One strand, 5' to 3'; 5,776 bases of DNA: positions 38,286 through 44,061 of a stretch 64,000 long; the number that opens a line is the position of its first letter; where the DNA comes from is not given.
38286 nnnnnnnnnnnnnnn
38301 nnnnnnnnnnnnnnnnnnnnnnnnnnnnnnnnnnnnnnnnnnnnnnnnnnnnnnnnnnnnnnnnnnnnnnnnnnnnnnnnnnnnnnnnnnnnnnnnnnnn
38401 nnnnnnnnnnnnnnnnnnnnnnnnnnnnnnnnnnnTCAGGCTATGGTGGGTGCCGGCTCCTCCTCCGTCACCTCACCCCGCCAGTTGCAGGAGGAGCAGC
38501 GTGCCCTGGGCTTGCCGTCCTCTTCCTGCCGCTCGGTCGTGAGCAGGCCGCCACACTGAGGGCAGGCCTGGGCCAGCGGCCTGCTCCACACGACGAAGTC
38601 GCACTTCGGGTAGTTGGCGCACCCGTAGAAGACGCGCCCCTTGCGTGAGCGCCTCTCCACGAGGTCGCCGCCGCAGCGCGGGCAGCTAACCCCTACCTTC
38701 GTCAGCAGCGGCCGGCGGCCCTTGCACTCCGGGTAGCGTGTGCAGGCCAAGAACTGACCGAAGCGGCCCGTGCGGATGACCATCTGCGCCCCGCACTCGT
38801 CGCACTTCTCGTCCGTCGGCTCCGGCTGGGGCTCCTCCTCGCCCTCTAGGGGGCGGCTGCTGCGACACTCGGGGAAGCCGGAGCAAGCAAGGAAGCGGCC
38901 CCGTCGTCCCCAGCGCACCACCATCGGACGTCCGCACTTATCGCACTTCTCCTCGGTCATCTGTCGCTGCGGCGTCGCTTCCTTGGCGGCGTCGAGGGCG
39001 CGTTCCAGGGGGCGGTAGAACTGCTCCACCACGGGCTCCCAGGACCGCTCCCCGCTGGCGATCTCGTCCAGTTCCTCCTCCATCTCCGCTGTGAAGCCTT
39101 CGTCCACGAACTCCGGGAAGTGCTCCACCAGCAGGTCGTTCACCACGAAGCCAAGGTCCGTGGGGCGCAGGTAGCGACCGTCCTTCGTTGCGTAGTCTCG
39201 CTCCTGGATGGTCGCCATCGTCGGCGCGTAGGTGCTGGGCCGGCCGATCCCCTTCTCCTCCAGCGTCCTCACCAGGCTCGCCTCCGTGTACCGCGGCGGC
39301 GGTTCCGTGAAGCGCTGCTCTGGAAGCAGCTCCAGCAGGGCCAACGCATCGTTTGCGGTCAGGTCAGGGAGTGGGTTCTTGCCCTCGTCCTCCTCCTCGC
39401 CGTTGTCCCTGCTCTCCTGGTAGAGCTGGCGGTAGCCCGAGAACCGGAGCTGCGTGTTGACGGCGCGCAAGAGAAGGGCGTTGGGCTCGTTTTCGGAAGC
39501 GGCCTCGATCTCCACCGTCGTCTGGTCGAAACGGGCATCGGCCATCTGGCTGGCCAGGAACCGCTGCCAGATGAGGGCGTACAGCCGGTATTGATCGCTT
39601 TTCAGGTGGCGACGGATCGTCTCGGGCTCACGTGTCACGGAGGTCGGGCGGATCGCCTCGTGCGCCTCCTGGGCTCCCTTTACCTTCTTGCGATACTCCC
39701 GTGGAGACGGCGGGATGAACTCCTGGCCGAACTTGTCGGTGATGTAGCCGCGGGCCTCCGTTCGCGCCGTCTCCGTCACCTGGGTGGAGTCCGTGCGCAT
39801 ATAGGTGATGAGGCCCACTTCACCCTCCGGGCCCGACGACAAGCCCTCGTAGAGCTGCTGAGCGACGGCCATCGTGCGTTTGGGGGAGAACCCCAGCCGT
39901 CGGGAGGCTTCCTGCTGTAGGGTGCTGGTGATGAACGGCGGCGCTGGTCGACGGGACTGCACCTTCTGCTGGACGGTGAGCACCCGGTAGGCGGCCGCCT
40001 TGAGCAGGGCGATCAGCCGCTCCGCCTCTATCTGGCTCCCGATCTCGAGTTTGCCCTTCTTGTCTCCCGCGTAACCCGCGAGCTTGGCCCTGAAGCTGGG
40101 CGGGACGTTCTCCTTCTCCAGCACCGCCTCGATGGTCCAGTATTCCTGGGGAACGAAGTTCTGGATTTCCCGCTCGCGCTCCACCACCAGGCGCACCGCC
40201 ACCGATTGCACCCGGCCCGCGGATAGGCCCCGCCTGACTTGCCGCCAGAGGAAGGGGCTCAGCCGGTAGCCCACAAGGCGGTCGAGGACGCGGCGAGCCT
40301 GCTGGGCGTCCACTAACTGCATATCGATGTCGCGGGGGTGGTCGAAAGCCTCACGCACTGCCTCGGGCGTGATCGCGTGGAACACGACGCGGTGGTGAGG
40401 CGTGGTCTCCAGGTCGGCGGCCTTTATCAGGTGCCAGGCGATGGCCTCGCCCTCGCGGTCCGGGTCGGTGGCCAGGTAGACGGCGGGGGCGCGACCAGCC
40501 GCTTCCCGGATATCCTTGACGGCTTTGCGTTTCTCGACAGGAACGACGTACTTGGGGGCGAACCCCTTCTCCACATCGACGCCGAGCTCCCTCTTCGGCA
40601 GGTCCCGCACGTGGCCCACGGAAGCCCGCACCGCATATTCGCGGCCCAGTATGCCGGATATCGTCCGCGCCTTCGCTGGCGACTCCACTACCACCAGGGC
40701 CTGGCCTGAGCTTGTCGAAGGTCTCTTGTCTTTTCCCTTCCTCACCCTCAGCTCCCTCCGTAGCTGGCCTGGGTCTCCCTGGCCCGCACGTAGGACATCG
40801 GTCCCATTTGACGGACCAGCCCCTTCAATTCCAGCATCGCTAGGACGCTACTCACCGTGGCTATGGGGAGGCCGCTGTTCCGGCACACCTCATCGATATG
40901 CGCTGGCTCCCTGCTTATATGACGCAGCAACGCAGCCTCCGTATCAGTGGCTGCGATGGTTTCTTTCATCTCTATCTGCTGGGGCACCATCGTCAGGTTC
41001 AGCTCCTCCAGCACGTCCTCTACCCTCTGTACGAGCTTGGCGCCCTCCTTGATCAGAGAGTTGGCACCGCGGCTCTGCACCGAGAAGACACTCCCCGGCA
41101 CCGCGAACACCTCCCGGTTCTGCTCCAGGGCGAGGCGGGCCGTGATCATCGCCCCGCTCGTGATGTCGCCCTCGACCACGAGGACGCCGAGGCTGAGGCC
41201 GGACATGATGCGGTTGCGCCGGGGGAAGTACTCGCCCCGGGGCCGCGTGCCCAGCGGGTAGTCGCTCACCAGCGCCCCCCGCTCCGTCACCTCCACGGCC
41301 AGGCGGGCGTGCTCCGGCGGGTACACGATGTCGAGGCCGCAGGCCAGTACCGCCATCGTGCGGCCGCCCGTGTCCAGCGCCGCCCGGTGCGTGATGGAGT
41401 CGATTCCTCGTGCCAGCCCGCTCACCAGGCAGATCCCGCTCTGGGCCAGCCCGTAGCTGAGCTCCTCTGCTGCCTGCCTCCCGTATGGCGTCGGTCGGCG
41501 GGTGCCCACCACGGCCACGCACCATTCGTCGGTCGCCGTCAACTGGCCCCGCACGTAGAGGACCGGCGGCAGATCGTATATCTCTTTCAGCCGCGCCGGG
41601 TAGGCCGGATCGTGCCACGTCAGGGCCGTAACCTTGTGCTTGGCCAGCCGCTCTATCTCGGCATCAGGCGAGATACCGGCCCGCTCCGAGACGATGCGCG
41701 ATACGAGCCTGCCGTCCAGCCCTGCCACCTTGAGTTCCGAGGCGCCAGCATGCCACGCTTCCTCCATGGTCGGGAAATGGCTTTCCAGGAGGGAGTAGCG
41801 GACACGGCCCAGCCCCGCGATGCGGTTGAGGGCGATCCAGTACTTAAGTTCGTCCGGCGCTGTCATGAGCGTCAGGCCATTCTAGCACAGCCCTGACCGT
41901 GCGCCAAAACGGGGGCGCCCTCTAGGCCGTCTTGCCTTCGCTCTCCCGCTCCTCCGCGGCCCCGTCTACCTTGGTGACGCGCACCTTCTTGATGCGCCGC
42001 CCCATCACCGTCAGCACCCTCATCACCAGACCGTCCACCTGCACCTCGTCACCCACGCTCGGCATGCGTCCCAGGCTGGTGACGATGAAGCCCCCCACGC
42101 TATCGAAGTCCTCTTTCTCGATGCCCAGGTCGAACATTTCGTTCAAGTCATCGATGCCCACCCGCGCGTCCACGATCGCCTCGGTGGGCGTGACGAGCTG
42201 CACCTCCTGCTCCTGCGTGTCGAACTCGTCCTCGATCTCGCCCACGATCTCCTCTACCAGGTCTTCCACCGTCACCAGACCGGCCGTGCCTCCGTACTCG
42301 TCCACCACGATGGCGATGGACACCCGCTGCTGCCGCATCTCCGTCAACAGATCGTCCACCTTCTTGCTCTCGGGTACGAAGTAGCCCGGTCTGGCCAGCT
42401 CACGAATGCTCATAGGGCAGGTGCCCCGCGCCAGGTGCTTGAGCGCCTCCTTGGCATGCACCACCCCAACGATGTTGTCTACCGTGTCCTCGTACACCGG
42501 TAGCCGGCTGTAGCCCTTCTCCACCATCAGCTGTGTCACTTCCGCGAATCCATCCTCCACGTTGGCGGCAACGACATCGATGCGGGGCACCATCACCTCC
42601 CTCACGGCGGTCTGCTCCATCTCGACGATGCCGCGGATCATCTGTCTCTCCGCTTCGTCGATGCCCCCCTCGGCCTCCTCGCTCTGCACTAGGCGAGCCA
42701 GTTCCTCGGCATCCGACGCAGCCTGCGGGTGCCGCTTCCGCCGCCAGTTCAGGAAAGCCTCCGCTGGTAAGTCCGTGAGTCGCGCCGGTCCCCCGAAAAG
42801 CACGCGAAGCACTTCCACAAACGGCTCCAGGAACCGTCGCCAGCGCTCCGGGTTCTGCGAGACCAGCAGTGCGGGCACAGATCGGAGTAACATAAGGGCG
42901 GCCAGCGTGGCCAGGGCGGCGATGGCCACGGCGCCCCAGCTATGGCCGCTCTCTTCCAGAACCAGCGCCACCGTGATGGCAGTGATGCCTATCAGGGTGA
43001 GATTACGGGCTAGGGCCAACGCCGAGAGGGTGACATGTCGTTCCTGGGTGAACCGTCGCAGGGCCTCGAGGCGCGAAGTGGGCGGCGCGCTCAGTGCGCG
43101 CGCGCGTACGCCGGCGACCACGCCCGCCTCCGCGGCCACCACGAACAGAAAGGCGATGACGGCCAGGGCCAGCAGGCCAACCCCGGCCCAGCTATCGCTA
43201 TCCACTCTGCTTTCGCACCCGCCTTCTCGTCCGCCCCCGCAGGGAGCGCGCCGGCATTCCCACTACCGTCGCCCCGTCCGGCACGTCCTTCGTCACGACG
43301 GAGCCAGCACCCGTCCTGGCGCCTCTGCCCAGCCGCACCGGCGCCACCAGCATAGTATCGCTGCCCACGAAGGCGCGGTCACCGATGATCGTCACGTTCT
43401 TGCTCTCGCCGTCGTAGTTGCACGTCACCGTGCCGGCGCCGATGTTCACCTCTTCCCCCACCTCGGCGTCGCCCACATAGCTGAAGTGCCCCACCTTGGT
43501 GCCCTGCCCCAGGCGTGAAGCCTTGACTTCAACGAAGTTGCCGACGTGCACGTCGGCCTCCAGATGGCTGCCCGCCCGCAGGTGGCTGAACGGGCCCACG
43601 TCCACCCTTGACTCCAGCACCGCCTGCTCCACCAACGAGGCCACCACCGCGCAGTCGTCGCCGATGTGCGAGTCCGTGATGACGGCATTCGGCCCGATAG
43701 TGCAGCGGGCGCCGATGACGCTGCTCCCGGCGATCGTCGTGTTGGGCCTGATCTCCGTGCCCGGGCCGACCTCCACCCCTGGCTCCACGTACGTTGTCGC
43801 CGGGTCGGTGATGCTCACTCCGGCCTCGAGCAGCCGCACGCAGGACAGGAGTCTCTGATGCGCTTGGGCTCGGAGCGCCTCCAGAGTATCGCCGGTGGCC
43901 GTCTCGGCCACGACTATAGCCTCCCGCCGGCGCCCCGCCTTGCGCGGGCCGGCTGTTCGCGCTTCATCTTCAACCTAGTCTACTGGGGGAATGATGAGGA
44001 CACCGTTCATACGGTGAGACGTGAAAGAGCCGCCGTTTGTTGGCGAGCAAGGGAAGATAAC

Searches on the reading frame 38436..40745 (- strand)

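Call 41: search_protein_families(library=pfam, proteins=[window:38436-40745:-], max_evalue=0.00001)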
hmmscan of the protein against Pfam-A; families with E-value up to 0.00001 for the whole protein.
window:38436-40745:- (769 aa): 3 families
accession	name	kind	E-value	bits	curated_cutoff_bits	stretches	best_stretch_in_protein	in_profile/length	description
PF01131.25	Topoisom_bac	-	7.2e-125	417.6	35.1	1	140-573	2-410/411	DNA topoisomerase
PF01396.24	Zn_ribbon_Top1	-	2.1e-45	152.6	32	3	686-721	2-36/39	Topoisomerase DNA binding C4 zinc finger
PF01751.28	Toprim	-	5.9e-20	71.7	23.1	1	17-125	2-96/96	Toprim domain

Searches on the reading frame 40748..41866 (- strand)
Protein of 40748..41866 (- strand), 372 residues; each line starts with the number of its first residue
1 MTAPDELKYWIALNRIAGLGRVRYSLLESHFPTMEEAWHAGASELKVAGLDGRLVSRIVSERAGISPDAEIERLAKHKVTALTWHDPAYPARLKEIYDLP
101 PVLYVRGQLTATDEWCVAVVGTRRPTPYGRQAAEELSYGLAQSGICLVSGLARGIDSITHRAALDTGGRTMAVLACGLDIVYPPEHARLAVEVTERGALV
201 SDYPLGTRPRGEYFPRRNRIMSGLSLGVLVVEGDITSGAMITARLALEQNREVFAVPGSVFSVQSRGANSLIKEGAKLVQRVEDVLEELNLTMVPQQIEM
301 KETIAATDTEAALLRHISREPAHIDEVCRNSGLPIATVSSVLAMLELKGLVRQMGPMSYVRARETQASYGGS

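Call 42: search_protein_families(library=pfam, proteins=[window:40748-41866:-], max_evalue=0.00001)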
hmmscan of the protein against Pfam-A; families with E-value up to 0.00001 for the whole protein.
window:40748-41866:- (372 aa): 2 families
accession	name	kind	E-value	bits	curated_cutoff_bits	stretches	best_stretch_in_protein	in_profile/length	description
PF02481.21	DNA_processg_A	-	1.4e-76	256.8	29.6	1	74-280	2-211/212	DNA recombination-mediator protein A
PF17782.7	DprA_WH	-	3.9e-15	56.1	22.9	1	304-354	8-58/61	DprA winged helix domain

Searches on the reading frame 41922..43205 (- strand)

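Call 42: search_protein_families(library=pfam, proteins=[window:41922-43205:-], max_evalue=0.00001)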
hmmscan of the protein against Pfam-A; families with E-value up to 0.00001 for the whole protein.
window:41922-43205:- (427 aa): 3 families
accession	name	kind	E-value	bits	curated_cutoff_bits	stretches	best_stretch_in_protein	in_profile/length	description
PF03471.22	CorC_HlyC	-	9e-21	74.1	27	1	341-413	6-80/81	Transporter associated domain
PF00571.33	CBS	-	7.4e-17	61.9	24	2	201-259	1-56/57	CBS domain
PF01595.25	CNNM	-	3e-13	50.3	28.4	1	14-186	5-181/181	Cyclin M transmembrane N-terminal domain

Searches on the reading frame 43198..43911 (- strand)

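Call 42: search_protein_families(library=pfam, proteins=[window:43198-43911:-], max_evalue=0.00001)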
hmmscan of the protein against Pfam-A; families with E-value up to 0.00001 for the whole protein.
window:43198-43911:- (237 aa): 3 families
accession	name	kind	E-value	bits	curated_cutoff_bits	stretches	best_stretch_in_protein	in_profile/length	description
PF00132.30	Hexapep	-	3.4e-30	102.9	27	1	174-208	2-36/36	Bacterial transferase hexapeptide (six repeats)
PF25084.1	LbH_EIF2B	-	6e-18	65.2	54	1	39-128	15-104/105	EIF2B subunit epsilon LbH domain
PF14602.12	Hexapep_2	-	9.1e-10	38.5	27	1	174-208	2-34/34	Hexapeptide repeat of succinyl-transferase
